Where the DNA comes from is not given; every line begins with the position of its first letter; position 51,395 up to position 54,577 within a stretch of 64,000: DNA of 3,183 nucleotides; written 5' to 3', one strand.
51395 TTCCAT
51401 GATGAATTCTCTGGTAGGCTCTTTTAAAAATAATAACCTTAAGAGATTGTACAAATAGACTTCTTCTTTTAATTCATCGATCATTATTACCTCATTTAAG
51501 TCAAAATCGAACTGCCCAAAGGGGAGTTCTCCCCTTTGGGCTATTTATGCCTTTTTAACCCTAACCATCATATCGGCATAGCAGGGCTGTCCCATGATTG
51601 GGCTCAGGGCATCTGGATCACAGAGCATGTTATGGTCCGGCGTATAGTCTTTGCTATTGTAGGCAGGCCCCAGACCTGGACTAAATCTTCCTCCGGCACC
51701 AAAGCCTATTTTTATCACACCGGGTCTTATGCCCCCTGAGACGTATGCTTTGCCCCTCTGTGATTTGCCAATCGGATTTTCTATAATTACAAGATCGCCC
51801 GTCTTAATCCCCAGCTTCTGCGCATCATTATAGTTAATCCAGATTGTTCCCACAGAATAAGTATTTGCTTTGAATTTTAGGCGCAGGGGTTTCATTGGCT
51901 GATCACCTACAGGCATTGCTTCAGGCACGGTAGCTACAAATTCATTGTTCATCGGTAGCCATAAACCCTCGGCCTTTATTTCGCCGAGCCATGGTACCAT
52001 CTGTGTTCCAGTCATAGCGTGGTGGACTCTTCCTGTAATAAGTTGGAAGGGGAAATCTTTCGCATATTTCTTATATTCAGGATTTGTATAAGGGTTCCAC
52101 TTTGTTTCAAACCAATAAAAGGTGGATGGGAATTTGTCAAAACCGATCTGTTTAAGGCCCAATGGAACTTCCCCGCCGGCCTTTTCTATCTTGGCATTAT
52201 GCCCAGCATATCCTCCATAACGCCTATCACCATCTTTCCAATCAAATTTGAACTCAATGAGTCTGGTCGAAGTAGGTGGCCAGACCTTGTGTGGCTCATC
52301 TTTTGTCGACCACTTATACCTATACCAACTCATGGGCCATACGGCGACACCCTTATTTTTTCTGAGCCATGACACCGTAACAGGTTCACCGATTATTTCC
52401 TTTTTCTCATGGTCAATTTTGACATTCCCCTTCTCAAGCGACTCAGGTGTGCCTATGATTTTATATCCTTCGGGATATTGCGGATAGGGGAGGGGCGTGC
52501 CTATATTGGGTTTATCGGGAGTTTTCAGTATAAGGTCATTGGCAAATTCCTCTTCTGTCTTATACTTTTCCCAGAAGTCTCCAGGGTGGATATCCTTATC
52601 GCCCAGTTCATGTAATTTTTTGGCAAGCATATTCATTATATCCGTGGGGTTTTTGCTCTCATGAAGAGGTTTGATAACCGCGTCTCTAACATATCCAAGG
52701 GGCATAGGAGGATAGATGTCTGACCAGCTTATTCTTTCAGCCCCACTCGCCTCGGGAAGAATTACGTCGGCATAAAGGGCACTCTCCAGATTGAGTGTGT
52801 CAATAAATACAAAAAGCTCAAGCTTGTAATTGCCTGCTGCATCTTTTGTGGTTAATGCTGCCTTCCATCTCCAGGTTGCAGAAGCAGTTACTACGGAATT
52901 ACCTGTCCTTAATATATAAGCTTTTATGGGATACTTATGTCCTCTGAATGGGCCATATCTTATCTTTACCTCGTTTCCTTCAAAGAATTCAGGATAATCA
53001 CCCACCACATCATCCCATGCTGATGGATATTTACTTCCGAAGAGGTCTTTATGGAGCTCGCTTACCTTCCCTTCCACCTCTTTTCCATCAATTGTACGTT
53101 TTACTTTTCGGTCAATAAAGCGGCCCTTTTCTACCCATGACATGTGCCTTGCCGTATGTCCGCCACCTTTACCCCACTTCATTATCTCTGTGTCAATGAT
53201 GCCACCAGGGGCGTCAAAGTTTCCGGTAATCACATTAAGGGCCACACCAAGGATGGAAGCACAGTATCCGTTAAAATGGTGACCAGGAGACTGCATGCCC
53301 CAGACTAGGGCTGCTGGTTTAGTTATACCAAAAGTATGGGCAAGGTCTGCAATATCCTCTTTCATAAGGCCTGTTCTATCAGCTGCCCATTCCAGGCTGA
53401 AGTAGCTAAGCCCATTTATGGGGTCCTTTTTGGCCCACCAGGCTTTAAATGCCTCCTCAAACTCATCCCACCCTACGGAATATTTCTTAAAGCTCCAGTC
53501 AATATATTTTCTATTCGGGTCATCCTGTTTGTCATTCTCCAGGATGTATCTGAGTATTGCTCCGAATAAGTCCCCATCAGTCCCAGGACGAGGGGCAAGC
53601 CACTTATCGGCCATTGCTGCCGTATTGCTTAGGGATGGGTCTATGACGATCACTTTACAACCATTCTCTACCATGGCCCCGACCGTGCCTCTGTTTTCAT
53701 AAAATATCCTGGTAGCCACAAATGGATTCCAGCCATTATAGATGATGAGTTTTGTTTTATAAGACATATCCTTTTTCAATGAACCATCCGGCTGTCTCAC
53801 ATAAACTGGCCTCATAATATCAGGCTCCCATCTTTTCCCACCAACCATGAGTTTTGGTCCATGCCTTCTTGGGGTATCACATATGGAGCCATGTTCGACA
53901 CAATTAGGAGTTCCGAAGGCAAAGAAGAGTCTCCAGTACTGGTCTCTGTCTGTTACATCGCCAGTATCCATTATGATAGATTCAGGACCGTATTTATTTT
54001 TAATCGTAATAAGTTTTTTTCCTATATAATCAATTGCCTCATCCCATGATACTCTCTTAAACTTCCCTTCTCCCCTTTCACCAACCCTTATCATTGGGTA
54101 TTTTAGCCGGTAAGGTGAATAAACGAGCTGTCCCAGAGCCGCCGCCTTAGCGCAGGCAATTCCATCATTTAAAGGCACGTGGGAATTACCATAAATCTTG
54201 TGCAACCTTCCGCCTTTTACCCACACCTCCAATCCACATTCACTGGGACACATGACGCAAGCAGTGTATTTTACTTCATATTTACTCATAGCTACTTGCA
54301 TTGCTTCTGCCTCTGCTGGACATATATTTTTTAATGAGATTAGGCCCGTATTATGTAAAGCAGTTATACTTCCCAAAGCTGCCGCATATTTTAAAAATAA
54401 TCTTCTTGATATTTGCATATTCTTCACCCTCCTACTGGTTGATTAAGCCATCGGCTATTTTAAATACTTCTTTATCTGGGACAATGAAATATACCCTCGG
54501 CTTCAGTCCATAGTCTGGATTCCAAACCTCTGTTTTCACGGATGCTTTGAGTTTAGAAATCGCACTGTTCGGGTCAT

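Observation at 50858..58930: Oxyanion-responsive respiratory module: PhnD-like binding protein + histidine kinase + sigma-54 regulator controlling a TAT-exported Mo-bisPGD reductase (AB + TorD) and a Mo/W uptake system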

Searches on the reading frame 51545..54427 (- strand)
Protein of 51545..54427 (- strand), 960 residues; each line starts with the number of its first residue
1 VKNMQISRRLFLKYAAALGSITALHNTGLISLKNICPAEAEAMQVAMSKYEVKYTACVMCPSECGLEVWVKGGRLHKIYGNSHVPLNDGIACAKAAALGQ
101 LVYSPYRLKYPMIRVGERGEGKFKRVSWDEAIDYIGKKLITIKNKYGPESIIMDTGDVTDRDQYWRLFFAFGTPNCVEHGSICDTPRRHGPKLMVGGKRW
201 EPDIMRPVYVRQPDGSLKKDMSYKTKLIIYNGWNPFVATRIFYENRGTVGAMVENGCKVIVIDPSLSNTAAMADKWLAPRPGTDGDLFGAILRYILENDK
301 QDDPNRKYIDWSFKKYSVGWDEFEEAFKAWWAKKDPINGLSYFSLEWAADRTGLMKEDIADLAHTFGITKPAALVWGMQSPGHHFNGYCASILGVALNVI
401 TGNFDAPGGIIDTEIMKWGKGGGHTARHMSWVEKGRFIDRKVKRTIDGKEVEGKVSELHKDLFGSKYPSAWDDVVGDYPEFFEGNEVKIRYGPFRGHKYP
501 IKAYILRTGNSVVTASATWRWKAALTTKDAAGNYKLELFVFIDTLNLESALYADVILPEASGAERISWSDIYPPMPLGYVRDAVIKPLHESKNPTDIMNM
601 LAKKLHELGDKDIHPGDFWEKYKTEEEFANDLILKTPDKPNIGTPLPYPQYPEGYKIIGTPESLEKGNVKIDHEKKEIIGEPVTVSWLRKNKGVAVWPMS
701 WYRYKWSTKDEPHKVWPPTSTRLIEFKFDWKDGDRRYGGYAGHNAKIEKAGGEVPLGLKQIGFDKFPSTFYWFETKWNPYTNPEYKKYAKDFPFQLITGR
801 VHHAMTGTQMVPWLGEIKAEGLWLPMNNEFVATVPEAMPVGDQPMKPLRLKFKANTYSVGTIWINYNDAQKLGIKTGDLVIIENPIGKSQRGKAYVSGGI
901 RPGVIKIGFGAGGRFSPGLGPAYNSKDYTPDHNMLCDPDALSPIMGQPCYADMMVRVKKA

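Call 4: search_protein_families(library=pfam, proteins=[window:51545-54427:-])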
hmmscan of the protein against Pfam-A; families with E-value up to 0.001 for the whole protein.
window:51545-54427:- (960 aa): 3 families
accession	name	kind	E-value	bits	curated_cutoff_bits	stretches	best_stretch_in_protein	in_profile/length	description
PF00384.28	Molybdopterin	-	3.6e-26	92.5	24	1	107-603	1-352/353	Molybdopterin oxidoreductase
PF01568.27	Molydop_binding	-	6.8e-14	52.3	26.8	1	858-952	29-108/110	Molydopterin dinucleotide binding domain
PF04879.21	Molybdop_Fe4S4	-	2.7e-12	46.9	22.7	1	52-104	3-55/55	Molybdopterin oxidoreductase Fe4S4 domain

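Call 5: search_protein_families(library=ncbifam, proteins=[window:51545-54427:-])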
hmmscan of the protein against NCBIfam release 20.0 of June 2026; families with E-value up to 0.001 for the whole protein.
window:51545-54427:- (960 aa): 25 families
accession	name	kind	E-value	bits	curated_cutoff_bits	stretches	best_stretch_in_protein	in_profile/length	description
NF012032.0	PRK15488.1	equivalog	1.3e-66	225.1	694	3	4-411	1-362/759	thiosulfate reductase PhsA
TIGR02166.1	dmsA_ynfE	subfamily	1.3e-63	215.3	777.7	3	6-409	1-396/794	DMSO/selenate family reductase complex A subunit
TIGR01591.1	Fdh-alpha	equivalog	2e-45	155.1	666.25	1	55-409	1-316/672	formate dehydrogenase subunit alpha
NF011566.1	PRK14990.1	exception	1.2e-43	149.2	1600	2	5-409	13-416/814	dimethylsulfoxide reductase subunit A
NF041714.1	arsenate_red_ArrA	equivalog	1.1e-41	142.9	1600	1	4-429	1-418/848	arsenate respiratory reductase molybdopterin-containing subunit ArrA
TIGR03479.1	DMSO_red_II_alp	subfamily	1.9e-41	142.1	984.75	3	53-158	59-171/913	molybdopterin-dependent oxidoreductase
NF041884.1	selenate_YnfF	exception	7.8e-41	139.8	1650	2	6-409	1-396/798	selenate/tellurate reductase subunit YnfF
NF041885.1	selenate_YnfE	exception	1.4e-39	135.6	1675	2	6-154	3-155/805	selenate/tellurate reductase subunit YnfE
TIGR00509.1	bisC_fam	subfamily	8.8e-27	93.7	1017.55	2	248-409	196-342/772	molybdopterin guanine dinucleotide-containing S/N-oxide reductase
NF041783.2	mnquin_red_QrcB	equivalog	1.8e-26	92.5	440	1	52-157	52-151/695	menaquinone reductase molybdopterin-binding-like subunit QrcB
NF011567.1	PRK14991.1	equivalog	7.8e-24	83.5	1750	2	88-135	137-184/1022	tetrathionate reductase subunit TtrA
NF011682.0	PRK15102.1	equivalog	8e-24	83.7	909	3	4-153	2-150/829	trimethylamine-N-oxide reductase TorA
TIGR01553.1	formate-DH-alph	equivalog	1.1e-22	79.7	814.2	2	5-139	1-136/1009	formate dehydrogenase-N subunit alpha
NF047855.1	AssmNtatRedNasC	equivalog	4.6e-22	78.1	1100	2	46-164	14-131/708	assimilatory nitrate reductase catalytic subunit NasC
NF010055.0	PRK13532.1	equivalog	1.6e-19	69.6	904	1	4-302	1-283/830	nitrate reductase catalytic subunit NapA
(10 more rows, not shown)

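Call 6: search_solved_structures(query=window:51545-54427:-, max_evalue=0.00001)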
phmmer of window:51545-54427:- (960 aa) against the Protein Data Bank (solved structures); distinct sequences matched with E-value up to 0.00001: 52.
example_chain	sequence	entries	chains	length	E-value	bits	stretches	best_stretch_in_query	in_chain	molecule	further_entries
2vpw_A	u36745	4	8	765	3e-40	141.5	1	26-410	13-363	THIOSULFATE REDUCTASE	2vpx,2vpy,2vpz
6cz7_A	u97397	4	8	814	4.9e-30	107.6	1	54-411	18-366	ArrA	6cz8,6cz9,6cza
9vap_A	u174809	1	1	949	1.9e-29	105.7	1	5-409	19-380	Formate dehydrogenase molybdopterin-binding subunit FdhA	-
4ydd_A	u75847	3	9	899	1.1e-24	89.9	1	83-151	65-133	DMSO reductase family type II enzyme, molybdopterin subunit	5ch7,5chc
5e7o_A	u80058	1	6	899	1.2e-24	89.8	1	83-151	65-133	DMSO reductase family type II enzyme, molybdopterin subunit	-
8rqz_C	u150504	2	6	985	2.6e-21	78.8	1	43-409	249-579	Probable oxidoreductase YjgC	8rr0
9gzq_A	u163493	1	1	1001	2.7e-21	78.7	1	43-409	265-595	Probable oxidoreductase YjgC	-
2e7z_A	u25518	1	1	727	6.1e-21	77.5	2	53-178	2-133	Acetylene hydratase Ahy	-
7bkb_D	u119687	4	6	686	7.5e-20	73.9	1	54-302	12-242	Formate dehydrogenase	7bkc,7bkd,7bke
2jim_A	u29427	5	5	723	7.5e-20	73.9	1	56-312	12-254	PERIPLASMIC NITRATE REDUCTASE | PROTEIN (PERIPLASMIC NITRATE REDUCTASE)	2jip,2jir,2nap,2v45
2jio_A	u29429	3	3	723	3.2e-19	71.8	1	56-312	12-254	PERIPLASMIC NITRATE REDUCTASE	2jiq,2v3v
7qv7_S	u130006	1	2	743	1.2e-18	70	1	49-409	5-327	Hydrogen dependent carbon dioxide reductase subunit FdhF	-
1aa6_A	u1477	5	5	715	8.3e-17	63.8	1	54-408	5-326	FORMATE DEHYDROGENASE H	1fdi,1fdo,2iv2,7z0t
9t1s_L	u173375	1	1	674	4.3e-16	61.5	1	54-331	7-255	formate dehydrogenase (coenzyme F420)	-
2nya_A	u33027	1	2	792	1.1e-13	53.5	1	56-408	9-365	Periplasmic nitrate reductase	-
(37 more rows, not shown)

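Call 9: find_homologous_proteins(query=window:51545-54427:-, max_evalue=1e-10)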
Query window:51545-54427:- (960 aa): 3384 proteins with E <= 1e-10 among 8000 candidates; the best 120 are listed.
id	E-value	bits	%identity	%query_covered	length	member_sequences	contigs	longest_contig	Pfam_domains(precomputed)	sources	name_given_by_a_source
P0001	0.0e+0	2005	86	100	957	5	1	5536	PF00384.28,PF01568.28,PF04879.22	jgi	jgi:anaerobic selenocysteine-containing dehydrogenase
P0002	0.0e+0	1894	82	100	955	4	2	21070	PF00384.28,PF01568.28,PF04879.22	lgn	-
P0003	0.0e+0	1871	81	100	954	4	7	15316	PF00384.28,PF01568.28,PF04879.22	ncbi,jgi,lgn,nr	ncbi:MAG: dehydrogenase [Deltaproteobacteria bacterium]|nr:dehydrogenase [Deltaproteobacteria bacter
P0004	0.0e+0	1845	80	100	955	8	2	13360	PF00384.28,PF01568.28,PF04879.22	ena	-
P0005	0.0e+0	1844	80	100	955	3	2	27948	PF00384.28,PF01568.28,PF04879.22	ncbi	ncbi:MAG: molybdopterin-containing oxidoreductase family protein [Thermodesulfobacteriota bacterium]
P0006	0.0e+0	1840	79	100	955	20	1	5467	PF00384.28,PF01568.28,PF04879.22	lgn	-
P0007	0.0e+0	1822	78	100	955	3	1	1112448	PF00384.28,PF01568.28,PF04879.22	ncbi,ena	-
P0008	0.0e+0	1789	77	100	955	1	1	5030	PF00384.28,PF01568.28,PF04879.22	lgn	-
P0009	0.0e+0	1757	75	100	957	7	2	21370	PF00384.28,PF01568.28,PF04879.22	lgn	-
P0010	0.0e+0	1755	75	100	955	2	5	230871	PF00384.28,PF01568.28,PF04879.22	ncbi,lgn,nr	ncbi:MAG: molybdopterin-dependent oxidoreductase [Desulfobulbaceae bacterium]|nr:molybdopterin-depen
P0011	0.0e+0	1745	76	100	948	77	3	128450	PF00384.28,PF01568.28,PF04879.22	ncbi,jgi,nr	ncbi:MAG: molybdopterin-dependent oxidoreductase [Thermodesulfovibrionales bacterium]|jgi:anaerobic 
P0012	0.0e+0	1745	76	100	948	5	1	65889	PF00384.28,PF01568.28,PF04879.22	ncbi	-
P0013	0.0e+0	1741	75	100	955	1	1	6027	PF00384.28,PF01568.28,PF04879.22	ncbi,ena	-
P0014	0.0e+0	1739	76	100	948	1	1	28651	PF00384.28,PF01568.28,PF04879.22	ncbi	-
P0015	0.0e+0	1729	76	100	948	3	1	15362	PF00384.28,PF01568.28,PF04879.22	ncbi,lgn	ncbi:MAG: molybdopterin-dependent oxidoreductase [Nitrospirota bacterium]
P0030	0.0e+0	1687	73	100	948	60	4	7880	PF00384.28,PF01568.28,PF04879.22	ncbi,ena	-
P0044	0.0e+0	1650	72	100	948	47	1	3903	PF00384.28,PF01568.28,PF04879.22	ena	-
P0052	0.0e+0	1624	71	100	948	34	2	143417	PF00384.28,PF01568.28,PF04879.22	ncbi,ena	-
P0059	0.0e+0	1611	69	100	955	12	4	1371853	PF00384.28,PF01568.28,PF04879.22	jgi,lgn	jgi:anaerobic selenocysteine-containing dehydrogenase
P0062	0.0e+0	1605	71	100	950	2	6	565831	PF00384.28,PF01568.28,PF04879.22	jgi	jgi:anaerobic selenocysteine-containing dehydrogenase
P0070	0.0e+0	1568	68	100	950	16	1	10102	PF00384.28,PF01568.28,PF04879.22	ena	-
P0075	0.0e+0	1562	68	100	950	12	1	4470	PF00384.28,PF01568.28,PF04879.22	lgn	-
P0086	0.0e+0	1497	65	100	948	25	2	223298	PF00384.28,PF01568.28,PF04879.22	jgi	jgi:anaerobic selenocysteine-containing dehydrogenase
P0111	0.0e+0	1384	62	100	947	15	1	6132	PF10518.15,PF00384.28,PF01568.28,PF04879.22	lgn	-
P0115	0.0e+0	1370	62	100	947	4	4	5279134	PF10518.15,PF00384.28,PF01568.28,PF04879.22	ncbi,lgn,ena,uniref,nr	ncbi:molybdopterin oxidoreductase [Desulfitobacterium hafniense DCB-2]|uniref:Molybdopterin oxidored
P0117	0.0e+0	1363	62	100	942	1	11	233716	PF00384.28,PF01568.28,PF04879.22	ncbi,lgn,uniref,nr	ncbi:dehydrogenase [Desulfuribacillus stibiiarsenatis]|uniref:Dehydrogenase n=1 Tax=Desulfuribacillu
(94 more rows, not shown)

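Call 20: list_cluster_members(proteins=[P0117, P0059, P0007])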
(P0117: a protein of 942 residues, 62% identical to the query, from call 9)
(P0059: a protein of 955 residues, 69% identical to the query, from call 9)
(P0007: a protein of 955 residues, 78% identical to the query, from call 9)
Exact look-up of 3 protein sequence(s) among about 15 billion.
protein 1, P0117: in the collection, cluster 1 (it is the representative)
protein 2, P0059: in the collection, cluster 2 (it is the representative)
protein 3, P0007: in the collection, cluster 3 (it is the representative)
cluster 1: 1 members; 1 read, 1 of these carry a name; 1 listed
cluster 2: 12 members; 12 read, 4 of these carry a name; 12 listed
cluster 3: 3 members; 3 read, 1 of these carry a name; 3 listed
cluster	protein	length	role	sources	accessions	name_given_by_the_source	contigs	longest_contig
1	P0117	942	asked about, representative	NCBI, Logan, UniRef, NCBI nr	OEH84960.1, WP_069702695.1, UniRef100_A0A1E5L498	dehydrogenase [Desulfuribacillus stibiiarsenatis] | Dehydrogenase n=1 Tax=Desulfuribacillus stibiiarsenatis TaxID=1390249 ... | molybdopterin-dependent oxidoreductase [Desulfuribacillus stibiiarsenatis]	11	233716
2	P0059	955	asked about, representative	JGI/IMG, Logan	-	anaerobic selenocysteine-containing dehydrogenase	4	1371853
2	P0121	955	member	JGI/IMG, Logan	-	anaerobic selenocysteine-containing dehydrogenase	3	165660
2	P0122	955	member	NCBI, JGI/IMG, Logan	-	anaerobic selenocysteine-containing dehydrogenase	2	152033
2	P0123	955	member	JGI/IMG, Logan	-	anaerobic selenocysteine-containing dehydrogenase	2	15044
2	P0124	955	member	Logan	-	-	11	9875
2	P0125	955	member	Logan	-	-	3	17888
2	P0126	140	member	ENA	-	-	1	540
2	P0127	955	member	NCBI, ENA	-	-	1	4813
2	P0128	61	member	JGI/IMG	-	-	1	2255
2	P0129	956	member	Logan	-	-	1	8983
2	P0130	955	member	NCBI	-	-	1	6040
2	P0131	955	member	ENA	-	-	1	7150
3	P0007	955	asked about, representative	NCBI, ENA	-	-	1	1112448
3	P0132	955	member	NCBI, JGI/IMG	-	anaerobic selenocysteine-containing dehydrogenase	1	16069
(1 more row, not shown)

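Call 24: find_related_loci(query=window:51545-54427:-, collection=genome_contigs, flank=8000)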
Query window:51545-54427:- (960 aa) in genome_contigs; peptide patterns used: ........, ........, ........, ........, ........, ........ (x = any residue, [..] = any of these).
52 stretches matched a pattern; 41 encode a relative of the query (tblastn E <= 1e-3); 41 distinct loci.
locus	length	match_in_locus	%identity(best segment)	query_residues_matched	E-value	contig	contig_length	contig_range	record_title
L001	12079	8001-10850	78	2-960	0e+0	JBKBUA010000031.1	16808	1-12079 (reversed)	MAG: Thermodesulfovibrionales bacterium isolate 21H_023.bin.63 NODE_31_length_16808_cov_13.137529, whole genome shotgun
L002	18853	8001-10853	76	1-960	0e+0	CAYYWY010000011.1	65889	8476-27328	MAG TPA_asm: uncultured Nitrospiraceae bacterium isolate SRP290908_co1_101 genome assembly, contig: NODE_409_length_6588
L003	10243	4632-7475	75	4-960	0e+0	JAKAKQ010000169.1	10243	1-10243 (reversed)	MAG: Nitrospirae bacterium isolate WY4.bin7 NODE_8390_length_10243_cov_1.800316, whole genome shotgun sequence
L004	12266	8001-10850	74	2-960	0e+0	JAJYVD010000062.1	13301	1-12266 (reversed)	MAG: Nitrospirae bacterium isolate FK1.bin72 NODE_4915_length_13301_cov_15.669804, whole genome shotgun sequence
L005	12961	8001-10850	74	2-960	0e+0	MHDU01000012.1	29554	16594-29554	MAG: Nitrospirae bacterium GWB2_47_37 gwb2_scaffold_1292, whole genome shotgun sequence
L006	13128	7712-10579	81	2-960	0e+0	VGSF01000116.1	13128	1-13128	MAG: Deltaproteobacteria bacterium isolate K_DeepCast_150m_m1_110 K_DeepCast_150m_m1_110_Ga0194126_10009317, whole genom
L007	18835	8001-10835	73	1-960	0e+0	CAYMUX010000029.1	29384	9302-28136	MAG TPA_asm: uncultured Nitrospiraceae bacterium isolate SRP302447_co3_820 genome assembly, contig: NODE_4227_length_293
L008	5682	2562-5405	72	3-959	0e+0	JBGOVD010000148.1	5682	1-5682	MAG: Dissulfurispiraceae bacterium isolate OBJ_0618_7090110_123 k141_9643420_length_5682_cov_13.0000, whole genome shotg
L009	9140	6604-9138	74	2-855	0e+0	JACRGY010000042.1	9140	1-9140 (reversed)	MAG: Nitrospirae bacterium isolate NC_groundwater_1763_Pr3_B-0.1um_44_11 SR-2_scaffold_141_635595, whole genome shotgun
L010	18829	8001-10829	65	4-960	0e+0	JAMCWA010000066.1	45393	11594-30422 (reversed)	MAG: Bacillota bacterium isolate FK_Sedi_B_Bin.70 NODE_2112_length_45393_cov_4.45021, whole genome shotgun sequence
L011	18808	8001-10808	63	6-959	0e+0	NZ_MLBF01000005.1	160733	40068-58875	Desulfosporosinus metallidurans strain OL contig00005, whole genome shotgun sequence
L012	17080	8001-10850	75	2-960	0e+0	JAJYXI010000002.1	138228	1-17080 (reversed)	MAG: Nitrospirae bacterium isolate FK3.bin35 NODE_145_length_138228_cov_8.465840, whole genome shotgun sequence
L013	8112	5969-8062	64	4-705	0e+0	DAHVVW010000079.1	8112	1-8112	MAG TPA_asm: Clostridiales bacterium isolate clean737 NODE_79_length_8112_cov_3.221406, whole genome shotgun sequence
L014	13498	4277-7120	76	2-960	0e+0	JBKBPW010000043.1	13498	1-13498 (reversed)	MAG: Thermodesulfovibrionales bacterium isolate 21H_026.bin.27 NODE_45_length_13498_cov_5.838472, whole genome shotgun s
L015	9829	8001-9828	77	3-613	0e+0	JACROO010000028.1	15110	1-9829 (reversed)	MAG: Nitrospirae bacterium isolate NC_groundwater_1963_Pr3_S-0.2um_42_3 scaffold_21201, whole genome shotgun sequence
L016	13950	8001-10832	64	6-959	0e+0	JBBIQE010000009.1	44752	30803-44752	MAG: Candidatus Methylomirabilis sp. isolate BQS170218_bin_319 NODE_606_length_44752_cov_2.31144, whole genome shotgun s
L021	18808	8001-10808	63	6-959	0e+0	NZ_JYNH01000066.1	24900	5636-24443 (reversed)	Desulfosporosinus sp. I2 contig00066, whole genome shotgun sequence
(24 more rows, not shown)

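Call 25: find_encoding_contigs(protein=P0117, flank=10000, max_places=3)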
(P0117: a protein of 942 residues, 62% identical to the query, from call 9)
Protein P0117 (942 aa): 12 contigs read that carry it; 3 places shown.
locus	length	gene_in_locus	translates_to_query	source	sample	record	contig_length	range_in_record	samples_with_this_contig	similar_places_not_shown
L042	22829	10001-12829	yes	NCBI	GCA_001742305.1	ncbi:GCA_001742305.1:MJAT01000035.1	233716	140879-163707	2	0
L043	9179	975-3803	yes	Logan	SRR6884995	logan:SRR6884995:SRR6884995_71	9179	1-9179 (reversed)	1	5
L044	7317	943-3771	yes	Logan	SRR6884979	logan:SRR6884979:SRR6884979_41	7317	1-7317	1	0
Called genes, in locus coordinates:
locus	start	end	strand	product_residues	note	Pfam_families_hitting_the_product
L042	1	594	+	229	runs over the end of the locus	PF00528:BPD_transp_1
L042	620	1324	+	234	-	PF00005:ABC_tran, PF13304:AAA_21 (weak), PF02463:SMC_N (weak)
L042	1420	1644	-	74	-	PF13098:Thioredoxin_2 (weak)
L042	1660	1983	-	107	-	-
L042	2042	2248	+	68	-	-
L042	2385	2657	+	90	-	PF10087:DUF2325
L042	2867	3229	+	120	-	PF00072:Response_reg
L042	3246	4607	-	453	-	PF02386:TrkH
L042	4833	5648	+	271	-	PF01547:SBP_bac_1, PF13531:SBP_bac_11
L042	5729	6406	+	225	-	PF00528:BPD_transp_1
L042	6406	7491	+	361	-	PF00005:ABC_tran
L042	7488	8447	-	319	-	PF12728:HTH_17, PF12727:PBP_like, PF13531:SBP_bac_11 (weak)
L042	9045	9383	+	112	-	PF22113:Mtrc-MtrF_II-IV_dom (weak)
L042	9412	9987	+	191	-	PF12797:Fer4_2 (faint), PF13237:Fer4_10 (weak), PF13247:Fer4_11, PF12838:Fer4_7 (weak), PF13187:Fer4_9 (weak), PF00037:Fer4, PF12837:Fer4_6 (weak), PF13237:Fer4_10 (weak)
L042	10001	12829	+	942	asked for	PF04879:Molybdop_Fe4S4, PF00384:Molybdopterin, PF01568:Molydop_binding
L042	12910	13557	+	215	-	PF02613:Nitrate_red_del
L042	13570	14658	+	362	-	PF12797:Fer4_2 (faint), PF12837:Fer4_6 (faint), PF13237:Fer4_10 (faint), PF13484:Fer4_16 (faint), PF14697:Fer4_21 (faint), PF12838:Fer4_7 (weak), PF13187:Fer4_9 (weak), PF00037:Fer4 (weak), +1 more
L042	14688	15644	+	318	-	PF12974:Phosphonate-bd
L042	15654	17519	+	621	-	PF13185:GAF_2 (weak), PF13492:GAF_3, PF07730:HisKA_3, PF13581:HATPase_c_2 (weak), PF02518:HATPase_c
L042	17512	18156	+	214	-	PF00072:Response_reg, PF00196:GerE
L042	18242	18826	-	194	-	PF00581:Rhodanese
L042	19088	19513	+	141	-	PF09719:C_GCAxxG_C_C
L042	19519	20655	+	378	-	PF00155:Aminotran_1_2, PF00266:Aminotran_5, PF01053:Cys_Met_Meta_PP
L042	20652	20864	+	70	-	PF11823:Se_S_carrier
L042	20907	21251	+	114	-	PF02635:DsrE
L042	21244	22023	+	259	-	PF01869:BcrAD_BadFG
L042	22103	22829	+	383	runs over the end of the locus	PF06050:HGD-D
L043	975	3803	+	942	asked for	PF04879:Molybdop_Fe4S4, PF00384:Molybdopterin, PF01568:Molydop_binding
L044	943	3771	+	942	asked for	PF04879:Molybdop_Fe4S4, PF00384:Molybdopterin, PF01568:Molydop_binding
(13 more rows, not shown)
